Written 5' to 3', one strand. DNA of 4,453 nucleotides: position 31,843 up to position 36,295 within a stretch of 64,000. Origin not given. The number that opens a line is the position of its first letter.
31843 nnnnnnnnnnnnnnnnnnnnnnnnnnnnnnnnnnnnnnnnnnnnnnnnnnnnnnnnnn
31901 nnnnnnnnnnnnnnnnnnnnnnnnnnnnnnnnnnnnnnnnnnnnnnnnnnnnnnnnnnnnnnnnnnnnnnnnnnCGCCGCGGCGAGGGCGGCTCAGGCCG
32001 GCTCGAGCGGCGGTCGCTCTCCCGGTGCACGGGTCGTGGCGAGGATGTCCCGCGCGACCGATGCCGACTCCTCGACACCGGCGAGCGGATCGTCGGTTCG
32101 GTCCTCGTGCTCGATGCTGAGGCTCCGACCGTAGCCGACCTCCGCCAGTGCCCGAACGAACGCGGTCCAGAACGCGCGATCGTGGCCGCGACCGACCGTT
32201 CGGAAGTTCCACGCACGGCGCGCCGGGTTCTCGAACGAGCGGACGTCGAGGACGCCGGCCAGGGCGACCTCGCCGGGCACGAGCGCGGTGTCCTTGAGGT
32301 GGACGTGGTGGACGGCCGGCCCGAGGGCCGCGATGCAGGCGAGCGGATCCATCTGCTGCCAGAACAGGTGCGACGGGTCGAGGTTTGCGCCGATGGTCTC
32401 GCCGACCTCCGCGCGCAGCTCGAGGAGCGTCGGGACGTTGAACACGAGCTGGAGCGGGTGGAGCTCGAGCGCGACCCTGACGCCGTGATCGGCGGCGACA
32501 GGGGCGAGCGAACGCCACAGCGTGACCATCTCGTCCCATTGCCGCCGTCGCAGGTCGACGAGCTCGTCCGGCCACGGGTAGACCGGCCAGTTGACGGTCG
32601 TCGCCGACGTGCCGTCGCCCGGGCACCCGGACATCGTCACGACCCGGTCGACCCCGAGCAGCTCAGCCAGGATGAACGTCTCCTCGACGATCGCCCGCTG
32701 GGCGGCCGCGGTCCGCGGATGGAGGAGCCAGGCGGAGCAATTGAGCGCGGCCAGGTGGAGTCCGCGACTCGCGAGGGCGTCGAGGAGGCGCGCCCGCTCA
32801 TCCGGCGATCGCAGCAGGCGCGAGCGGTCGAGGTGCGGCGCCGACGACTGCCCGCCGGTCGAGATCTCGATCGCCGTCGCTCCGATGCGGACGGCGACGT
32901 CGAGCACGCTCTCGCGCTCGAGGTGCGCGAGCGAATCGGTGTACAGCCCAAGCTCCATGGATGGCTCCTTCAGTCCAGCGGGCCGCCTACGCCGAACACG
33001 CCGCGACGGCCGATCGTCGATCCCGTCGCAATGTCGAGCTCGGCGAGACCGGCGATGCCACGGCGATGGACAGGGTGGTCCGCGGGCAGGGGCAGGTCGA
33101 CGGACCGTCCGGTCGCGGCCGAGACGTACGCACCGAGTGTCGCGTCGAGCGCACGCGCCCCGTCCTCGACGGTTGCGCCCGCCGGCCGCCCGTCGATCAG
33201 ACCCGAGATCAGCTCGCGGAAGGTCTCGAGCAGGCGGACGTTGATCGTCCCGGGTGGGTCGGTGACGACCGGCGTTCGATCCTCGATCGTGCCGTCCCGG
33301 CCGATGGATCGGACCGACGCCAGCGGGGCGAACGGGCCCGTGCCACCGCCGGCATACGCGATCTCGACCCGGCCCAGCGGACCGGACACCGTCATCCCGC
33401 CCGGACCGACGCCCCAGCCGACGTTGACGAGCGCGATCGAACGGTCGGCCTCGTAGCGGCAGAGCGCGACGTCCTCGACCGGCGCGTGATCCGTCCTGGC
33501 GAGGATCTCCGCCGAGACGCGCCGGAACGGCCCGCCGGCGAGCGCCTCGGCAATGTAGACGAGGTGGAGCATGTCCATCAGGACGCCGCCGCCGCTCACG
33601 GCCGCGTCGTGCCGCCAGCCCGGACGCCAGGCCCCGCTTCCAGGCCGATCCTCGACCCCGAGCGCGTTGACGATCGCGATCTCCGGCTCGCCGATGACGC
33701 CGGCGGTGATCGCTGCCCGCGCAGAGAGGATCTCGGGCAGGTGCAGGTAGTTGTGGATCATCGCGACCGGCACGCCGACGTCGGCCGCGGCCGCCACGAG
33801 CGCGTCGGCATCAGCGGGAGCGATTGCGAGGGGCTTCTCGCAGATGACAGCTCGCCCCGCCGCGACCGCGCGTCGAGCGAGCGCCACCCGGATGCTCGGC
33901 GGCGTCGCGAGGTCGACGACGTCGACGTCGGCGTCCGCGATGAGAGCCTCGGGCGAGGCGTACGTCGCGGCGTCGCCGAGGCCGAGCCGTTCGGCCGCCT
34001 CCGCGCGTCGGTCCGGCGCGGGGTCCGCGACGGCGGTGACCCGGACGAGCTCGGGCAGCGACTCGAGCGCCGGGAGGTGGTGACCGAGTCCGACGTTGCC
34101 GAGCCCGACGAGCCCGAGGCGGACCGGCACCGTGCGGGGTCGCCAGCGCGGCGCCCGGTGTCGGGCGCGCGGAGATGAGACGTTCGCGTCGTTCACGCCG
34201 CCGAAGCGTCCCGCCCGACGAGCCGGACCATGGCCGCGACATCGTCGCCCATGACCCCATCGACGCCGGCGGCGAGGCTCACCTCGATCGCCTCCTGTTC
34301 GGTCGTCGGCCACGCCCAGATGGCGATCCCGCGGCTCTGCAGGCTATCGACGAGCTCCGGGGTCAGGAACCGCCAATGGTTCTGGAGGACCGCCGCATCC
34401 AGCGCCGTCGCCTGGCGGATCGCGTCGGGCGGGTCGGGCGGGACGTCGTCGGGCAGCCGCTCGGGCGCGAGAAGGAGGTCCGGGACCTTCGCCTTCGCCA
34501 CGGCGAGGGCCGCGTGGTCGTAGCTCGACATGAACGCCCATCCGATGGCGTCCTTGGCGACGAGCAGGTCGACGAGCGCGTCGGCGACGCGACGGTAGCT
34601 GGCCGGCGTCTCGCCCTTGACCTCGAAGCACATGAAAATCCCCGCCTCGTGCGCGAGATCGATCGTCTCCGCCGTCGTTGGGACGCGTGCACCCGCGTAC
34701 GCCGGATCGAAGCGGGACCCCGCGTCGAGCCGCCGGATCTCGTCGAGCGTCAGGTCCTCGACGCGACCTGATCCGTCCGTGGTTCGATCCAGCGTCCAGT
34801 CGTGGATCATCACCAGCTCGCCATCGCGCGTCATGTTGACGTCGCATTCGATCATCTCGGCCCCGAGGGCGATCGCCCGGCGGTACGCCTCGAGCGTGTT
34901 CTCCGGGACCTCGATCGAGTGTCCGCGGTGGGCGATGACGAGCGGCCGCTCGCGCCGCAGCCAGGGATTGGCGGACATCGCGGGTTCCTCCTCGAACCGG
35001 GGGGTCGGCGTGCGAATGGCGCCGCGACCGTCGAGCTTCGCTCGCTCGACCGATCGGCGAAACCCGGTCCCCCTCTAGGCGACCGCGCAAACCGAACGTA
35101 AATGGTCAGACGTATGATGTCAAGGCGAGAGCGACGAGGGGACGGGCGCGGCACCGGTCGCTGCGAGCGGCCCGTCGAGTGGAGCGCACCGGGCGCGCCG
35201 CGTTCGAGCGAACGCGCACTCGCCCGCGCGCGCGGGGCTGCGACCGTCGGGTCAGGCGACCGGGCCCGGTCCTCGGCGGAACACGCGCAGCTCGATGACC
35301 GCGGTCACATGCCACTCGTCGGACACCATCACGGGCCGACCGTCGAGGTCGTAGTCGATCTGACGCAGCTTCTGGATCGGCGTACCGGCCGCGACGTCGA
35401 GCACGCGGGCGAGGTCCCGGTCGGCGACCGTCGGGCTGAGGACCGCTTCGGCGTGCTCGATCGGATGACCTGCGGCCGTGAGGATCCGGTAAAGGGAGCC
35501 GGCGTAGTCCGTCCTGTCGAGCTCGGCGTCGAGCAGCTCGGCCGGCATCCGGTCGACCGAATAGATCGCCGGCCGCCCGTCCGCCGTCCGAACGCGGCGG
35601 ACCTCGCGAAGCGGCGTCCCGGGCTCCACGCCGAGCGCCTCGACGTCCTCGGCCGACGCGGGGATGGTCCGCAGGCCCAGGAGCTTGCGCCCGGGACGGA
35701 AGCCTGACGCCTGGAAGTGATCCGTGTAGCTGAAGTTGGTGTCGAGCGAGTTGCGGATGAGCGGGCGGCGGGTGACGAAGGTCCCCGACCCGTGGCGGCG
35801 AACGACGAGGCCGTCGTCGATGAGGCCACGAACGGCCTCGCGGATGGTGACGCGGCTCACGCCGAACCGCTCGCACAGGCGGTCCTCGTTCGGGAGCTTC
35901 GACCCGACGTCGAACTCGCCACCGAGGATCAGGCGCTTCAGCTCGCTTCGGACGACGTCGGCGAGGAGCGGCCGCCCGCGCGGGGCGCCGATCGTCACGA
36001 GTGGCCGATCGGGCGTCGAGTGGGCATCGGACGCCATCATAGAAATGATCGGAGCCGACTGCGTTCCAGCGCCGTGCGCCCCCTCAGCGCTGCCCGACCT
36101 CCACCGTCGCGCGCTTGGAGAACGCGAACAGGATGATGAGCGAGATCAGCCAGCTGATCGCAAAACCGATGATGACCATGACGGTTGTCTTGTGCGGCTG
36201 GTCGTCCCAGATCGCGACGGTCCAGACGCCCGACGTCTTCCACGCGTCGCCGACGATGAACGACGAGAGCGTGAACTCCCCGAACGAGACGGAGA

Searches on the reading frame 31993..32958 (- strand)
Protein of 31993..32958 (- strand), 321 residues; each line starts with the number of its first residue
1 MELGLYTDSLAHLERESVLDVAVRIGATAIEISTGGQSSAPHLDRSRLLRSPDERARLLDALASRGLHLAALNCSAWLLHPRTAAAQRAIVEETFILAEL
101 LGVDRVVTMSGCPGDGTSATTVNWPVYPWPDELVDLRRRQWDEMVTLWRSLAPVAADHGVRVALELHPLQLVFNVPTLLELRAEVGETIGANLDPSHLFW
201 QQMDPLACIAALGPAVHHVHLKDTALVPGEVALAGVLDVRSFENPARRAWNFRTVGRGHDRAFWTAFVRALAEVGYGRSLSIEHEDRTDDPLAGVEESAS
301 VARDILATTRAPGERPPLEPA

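Call 81: search_protein_families(library=pfam, proteins=[window:31993-32958:-], max_evalue=0.00001)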
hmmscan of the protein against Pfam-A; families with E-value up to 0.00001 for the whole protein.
window:31993-32958:- (321 aa): 1 family
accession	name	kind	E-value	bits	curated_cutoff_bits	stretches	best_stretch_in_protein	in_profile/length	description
PF01261.30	AP_endonuc_2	-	2e-30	106.8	31.1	1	19-303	1-247/249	Xylose isomerase-like TIM barrel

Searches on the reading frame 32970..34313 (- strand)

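Call 81: search_protein_families(library=pfam, proteins=[window:32970-34313:-], max_evalue=0.00001)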
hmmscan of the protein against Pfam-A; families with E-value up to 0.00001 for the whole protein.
window:32970-34313:- (447 aa): 2 families
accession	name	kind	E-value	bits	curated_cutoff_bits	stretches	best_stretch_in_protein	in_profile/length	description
PF01408.29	GFO_IDH_MocA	-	5.7e-20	72.6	24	1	65-185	2-118/120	Oxidoreductase family, NAD-binding Rossmann fold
PF22725.1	GFO_IDH_MocA_C3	-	3.2e-11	43.7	27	1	196-305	2-109/124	GFO/IDH/MocA C-terminal domain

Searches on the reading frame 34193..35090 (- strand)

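Call 81: search_protein_families(library=pfam, proteins=[window:34344-35090:-, window:34193-34978:-], max_evalue=0.00001)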
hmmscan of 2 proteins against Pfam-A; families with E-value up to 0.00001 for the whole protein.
window:34344-35090:- (248 aa): 0 families

window:34193-34978:- (261 aa): 1 family
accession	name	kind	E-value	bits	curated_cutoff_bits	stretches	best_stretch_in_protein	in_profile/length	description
PF03009.23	GDPD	-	1.9e-39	136.7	23.6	1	17-248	1-243/244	Glycerophosphoryl diester phosphodiesterase family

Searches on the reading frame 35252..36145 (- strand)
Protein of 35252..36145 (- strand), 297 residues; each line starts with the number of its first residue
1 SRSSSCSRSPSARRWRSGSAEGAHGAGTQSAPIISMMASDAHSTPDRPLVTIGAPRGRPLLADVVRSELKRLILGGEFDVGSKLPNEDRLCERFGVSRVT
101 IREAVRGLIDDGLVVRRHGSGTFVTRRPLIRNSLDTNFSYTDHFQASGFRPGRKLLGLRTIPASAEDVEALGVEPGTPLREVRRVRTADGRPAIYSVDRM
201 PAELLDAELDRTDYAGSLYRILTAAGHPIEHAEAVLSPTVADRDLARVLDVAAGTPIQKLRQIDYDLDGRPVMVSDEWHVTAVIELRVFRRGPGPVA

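Call 23: search_protein_families(library=pfam, proteins=[window:35252-36145:-], max_evalue=0.00001)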
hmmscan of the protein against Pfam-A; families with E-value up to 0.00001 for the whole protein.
window:35252-36145:- (297 aa): 2 families
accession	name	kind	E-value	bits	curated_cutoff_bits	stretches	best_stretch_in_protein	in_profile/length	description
PF07702.18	UTRA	-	2.2e-30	105.7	23.8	1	147-280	2-136/141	UTRA domain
PF00392.27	GntR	-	5.3e-20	71.3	27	1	62-124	2-64/64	Bacterial regulatory proteins, gntR family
